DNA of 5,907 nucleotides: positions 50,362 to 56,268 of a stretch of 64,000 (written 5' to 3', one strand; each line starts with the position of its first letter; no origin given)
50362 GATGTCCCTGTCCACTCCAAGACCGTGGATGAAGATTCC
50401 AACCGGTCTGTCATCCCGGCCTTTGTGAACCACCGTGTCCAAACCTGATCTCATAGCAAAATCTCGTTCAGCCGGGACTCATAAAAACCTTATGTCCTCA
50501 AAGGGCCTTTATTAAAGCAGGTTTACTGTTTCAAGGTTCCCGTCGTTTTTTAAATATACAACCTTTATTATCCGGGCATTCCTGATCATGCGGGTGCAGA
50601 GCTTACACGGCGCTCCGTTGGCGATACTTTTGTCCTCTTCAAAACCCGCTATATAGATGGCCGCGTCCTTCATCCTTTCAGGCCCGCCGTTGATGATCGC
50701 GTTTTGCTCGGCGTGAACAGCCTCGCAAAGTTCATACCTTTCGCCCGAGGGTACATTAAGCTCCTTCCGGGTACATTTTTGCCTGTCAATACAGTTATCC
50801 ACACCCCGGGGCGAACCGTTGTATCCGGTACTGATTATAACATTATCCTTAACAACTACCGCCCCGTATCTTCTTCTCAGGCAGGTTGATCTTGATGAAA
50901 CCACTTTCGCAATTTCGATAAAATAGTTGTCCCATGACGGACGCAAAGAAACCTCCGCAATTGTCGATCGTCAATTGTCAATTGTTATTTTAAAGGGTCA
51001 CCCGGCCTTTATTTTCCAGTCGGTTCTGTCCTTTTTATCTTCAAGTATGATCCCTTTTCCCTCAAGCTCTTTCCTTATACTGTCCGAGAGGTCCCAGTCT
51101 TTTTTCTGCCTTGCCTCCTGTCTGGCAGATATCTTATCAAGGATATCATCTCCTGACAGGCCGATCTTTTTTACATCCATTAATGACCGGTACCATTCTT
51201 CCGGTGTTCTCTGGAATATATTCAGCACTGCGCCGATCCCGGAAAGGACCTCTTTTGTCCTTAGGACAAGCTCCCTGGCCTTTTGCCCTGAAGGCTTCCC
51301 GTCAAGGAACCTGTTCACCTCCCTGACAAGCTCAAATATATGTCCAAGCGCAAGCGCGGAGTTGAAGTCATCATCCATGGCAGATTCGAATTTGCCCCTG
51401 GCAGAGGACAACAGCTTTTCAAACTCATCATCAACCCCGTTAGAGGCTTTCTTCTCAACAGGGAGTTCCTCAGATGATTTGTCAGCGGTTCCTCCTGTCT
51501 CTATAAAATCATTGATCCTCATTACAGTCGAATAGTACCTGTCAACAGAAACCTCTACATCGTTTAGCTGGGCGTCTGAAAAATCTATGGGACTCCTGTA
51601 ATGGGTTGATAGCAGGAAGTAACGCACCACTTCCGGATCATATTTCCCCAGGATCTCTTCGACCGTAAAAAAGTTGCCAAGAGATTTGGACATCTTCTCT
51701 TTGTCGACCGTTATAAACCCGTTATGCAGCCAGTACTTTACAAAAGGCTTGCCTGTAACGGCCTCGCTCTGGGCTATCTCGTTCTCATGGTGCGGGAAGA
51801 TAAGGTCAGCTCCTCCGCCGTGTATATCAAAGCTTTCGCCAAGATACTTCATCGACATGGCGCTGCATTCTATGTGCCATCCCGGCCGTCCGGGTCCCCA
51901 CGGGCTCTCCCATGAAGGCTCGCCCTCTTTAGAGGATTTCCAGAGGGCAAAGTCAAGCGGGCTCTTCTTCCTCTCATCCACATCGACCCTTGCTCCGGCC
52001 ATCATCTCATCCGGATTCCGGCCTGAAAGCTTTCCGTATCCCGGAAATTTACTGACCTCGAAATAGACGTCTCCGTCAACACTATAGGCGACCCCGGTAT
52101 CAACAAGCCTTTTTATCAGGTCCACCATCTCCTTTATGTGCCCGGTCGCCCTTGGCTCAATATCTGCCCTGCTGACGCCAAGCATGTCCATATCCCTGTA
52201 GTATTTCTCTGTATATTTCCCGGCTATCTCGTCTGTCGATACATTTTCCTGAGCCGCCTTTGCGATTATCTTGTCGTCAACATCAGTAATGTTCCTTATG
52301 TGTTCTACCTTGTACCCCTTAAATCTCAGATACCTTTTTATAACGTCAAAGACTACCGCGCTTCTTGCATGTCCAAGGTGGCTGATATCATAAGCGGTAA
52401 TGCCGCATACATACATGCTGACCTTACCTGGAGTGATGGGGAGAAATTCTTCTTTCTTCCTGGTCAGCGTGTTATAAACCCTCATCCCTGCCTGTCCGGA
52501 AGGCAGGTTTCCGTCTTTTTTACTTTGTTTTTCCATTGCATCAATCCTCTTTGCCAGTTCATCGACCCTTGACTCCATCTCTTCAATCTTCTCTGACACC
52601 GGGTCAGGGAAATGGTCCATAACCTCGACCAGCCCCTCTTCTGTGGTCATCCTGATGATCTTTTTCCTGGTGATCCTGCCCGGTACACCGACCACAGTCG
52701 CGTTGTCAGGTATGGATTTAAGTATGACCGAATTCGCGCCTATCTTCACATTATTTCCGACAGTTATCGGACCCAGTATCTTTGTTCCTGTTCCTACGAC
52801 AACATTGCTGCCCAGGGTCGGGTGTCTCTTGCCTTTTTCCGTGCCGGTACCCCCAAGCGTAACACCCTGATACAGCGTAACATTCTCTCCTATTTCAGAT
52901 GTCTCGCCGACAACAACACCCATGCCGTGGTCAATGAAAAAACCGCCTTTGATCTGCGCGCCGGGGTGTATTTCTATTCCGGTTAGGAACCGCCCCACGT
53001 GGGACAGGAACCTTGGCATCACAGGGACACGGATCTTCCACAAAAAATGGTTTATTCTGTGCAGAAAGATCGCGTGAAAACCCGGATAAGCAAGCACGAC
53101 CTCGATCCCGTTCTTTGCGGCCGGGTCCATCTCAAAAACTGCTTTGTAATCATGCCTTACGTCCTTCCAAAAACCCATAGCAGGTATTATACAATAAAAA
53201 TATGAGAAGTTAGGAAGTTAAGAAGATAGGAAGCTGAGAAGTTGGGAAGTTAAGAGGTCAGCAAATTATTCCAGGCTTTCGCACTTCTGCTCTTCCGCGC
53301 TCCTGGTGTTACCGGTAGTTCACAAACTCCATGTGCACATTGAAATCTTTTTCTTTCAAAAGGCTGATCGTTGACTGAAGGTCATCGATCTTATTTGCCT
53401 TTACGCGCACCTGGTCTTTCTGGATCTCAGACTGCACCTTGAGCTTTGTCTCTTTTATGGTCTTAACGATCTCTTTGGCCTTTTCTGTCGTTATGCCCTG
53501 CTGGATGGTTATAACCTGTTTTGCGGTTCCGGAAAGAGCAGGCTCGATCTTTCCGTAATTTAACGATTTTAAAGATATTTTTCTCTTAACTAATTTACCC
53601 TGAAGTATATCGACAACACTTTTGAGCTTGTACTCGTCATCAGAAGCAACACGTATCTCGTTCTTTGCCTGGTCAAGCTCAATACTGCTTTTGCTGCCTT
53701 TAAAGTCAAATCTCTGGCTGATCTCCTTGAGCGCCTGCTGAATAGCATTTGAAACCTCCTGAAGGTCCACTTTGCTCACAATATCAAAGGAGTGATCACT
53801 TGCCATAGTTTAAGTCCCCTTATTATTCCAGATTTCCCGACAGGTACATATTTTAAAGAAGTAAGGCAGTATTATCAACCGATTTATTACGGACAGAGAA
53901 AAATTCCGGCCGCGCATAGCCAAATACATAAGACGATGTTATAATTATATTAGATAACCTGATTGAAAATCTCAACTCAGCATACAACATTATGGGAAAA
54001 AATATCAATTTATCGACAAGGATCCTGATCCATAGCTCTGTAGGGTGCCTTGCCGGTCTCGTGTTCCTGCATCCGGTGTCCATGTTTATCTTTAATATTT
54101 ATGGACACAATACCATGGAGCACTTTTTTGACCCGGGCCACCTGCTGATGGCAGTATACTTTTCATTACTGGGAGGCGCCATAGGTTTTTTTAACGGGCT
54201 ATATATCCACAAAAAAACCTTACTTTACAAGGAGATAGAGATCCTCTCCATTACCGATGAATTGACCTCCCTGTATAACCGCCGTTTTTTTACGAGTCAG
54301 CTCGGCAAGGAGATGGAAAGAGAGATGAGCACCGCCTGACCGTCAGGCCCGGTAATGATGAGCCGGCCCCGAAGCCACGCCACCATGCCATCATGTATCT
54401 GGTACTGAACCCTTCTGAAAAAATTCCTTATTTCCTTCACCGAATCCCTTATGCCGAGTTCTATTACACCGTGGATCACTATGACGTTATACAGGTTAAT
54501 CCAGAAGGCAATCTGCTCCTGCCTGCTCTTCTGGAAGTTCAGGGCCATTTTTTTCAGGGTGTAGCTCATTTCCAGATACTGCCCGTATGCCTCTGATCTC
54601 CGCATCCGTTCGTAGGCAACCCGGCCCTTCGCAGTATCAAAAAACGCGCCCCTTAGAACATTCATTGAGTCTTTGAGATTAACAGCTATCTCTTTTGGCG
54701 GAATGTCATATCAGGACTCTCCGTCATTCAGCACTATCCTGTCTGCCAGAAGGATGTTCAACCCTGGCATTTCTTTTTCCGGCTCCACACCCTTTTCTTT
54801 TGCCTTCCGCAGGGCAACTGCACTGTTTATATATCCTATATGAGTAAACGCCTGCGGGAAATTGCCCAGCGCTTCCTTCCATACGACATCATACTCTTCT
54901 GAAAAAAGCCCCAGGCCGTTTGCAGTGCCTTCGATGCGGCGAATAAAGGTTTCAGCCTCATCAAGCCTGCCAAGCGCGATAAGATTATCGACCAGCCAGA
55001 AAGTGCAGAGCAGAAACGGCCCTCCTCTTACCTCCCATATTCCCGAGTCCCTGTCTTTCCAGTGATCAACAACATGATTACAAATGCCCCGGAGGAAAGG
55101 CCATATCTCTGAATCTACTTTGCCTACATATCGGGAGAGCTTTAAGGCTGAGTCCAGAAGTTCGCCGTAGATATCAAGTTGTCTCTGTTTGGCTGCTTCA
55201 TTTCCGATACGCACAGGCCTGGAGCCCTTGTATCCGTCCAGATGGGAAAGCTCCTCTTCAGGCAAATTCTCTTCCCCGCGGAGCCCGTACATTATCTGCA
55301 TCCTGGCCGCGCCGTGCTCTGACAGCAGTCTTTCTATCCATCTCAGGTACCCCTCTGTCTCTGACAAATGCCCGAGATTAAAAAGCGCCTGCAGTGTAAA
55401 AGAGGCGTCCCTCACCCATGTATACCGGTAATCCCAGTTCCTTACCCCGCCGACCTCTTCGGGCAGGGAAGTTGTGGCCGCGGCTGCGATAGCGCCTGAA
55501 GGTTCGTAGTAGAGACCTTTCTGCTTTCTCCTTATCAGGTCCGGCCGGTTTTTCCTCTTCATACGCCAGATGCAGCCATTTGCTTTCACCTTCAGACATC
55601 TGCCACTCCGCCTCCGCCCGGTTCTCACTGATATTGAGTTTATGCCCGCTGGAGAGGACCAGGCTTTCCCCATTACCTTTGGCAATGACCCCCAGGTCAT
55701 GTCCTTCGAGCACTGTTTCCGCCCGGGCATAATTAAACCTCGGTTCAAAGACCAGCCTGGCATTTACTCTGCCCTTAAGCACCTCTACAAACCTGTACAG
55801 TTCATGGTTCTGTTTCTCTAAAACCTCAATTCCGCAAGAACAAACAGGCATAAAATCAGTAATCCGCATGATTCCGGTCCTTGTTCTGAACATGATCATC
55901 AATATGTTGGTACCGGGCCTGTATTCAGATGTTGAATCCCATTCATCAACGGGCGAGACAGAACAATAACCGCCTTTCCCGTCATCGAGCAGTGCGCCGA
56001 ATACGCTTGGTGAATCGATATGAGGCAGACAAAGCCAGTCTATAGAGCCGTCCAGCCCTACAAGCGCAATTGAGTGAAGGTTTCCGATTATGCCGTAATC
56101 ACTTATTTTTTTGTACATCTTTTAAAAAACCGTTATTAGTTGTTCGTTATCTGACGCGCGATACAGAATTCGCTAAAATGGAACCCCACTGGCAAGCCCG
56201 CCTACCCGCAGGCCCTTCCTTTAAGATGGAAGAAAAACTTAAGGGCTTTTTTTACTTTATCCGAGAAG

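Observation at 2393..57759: Short periodic tandem arrays (mostly heptamers) abut the start-codon region of many genes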

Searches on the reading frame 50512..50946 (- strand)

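Call 9: search_protein_families(library=pfam, proteins=[window:50512-50946:-])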
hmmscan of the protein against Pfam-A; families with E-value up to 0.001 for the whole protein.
window:50512-50946:- (144 aa): 2 families
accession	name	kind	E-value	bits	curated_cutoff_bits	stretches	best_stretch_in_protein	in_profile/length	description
PF00383.29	dCMP_cyt_deam_1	-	1.9e-18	66.7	25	1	4-132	2-101/102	Cytidine and deoxycytidylate deaminase zinc-binding region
PF14437.12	MafB19-deam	-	1.7e-09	38.1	27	1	4-134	2-102/142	MafB19-like deaminase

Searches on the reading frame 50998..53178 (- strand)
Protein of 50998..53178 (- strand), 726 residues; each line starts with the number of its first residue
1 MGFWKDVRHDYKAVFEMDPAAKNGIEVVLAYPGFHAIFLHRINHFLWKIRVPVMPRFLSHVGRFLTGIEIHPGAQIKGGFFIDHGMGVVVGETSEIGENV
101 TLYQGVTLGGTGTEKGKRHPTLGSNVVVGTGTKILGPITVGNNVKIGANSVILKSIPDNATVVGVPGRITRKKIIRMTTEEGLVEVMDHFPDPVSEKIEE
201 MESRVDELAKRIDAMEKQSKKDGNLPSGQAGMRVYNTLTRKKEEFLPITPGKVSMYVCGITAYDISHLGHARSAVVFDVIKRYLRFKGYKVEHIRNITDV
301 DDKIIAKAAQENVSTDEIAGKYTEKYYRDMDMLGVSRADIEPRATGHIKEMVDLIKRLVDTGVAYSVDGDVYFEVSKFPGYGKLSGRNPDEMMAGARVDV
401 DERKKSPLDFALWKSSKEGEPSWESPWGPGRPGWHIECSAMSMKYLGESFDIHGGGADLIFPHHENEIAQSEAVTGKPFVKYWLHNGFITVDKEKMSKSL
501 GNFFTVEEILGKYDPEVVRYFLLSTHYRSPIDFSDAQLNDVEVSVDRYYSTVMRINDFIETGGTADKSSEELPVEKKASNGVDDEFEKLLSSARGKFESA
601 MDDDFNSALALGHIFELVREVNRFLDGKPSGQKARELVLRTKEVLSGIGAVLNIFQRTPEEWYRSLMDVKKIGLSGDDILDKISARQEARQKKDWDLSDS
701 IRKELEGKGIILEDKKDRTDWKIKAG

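Call 9: search_protein_families(library=pfam, proteins=[window:50998-53178:-])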
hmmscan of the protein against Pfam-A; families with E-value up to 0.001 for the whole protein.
window:50998-53178:- (726 aa): 8 families
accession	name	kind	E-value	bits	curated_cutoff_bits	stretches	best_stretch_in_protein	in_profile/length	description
PF01406.26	tRNA-synt_1e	-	5.5e-138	459.9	27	1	246-541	3-299/301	tRNA synthetases class I (C) catalytic domain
PF09334.17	tRNA-synt_1g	-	1.9e-16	60.3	20.1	2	265-368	13-117/391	tRNA synthetases class I (M)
PF09190.17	DALR_2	-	7.9e-16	58.8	22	1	596-656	1-57/57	DALR domain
PF00132.30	Hexapep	-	1.7e-11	43.7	27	1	119-153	1-35/36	Bacterial transferase hexapeptide (six repeats)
PF00133.28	tRNA-synt_1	-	3.8e-09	36.2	22.7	1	450-533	329-413/414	tRNA synthetases class I (I, L, M and V)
PF01921.24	tRNA-synt_1f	-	8.7e-09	35.2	27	1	488-554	274-338/360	tRNA synthetases class I (K)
PF23493.1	CysS_C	-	1.8e-05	25.2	23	1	684-721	13-50/51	Cysteinyl-tRNA ligase anticodon binding domain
PF06426.19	SATase_N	-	0.00044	21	21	0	5-37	71-103/105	Serine acetyltransferase, N-terminal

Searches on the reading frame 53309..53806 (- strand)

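Call 9: search_protein_families(library=pfam, proteins=[window:53309-53806:-])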
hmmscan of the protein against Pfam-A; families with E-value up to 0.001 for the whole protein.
window:53309-53806:- (165 aa): 1 family
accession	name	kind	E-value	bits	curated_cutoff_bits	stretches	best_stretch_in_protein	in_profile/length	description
PF04461.18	DUF520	-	5.1e-61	206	23.2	1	5-165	1-161/161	Protein of unknown function (DUF520)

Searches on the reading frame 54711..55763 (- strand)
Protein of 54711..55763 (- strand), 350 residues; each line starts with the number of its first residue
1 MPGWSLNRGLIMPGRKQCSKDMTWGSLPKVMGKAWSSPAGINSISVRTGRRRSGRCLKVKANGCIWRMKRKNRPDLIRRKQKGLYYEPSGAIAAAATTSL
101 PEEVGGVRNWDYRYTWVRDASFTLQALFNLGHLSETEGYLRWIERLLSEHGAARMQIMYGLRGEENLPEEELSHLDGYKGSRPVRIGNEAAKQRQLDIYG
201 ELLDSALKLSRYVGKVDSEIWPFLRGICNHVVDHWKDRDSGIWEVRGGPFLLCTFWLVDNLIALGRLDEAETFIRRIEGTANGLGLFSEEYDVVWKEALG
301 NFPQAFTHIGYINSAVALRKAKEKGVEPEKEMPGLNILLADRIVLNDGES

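Call 9: search_protein_families(library=pfam, proteins=[window:54711-55763:-])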
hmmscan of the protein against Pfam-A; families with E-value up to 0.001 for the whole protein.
window:54711-55763:- (350 aa): 1 family
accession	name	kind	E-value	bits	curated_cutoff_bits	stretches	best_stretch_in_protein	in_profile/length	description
PF00723.27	Glyco_hydro_15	-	5.9e-43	147.8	22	2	80-249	13-177/427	Glycosyl hydrolases family 15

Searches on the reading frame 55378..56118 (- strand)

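Call 9: search_protein_families(library=pfam, proteins=[window:55378-56118:-])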
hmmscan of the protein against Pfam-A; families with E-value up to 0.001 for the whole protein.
window:55378-56118:- (246 aa): 1 family
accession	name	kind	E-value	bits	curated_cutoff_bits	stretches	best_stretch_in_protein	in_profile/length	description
PF19291.4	TREH_N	-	2.7e-19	69.7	23.1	1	5-172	15-175/211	Trehalase-like, N-terminal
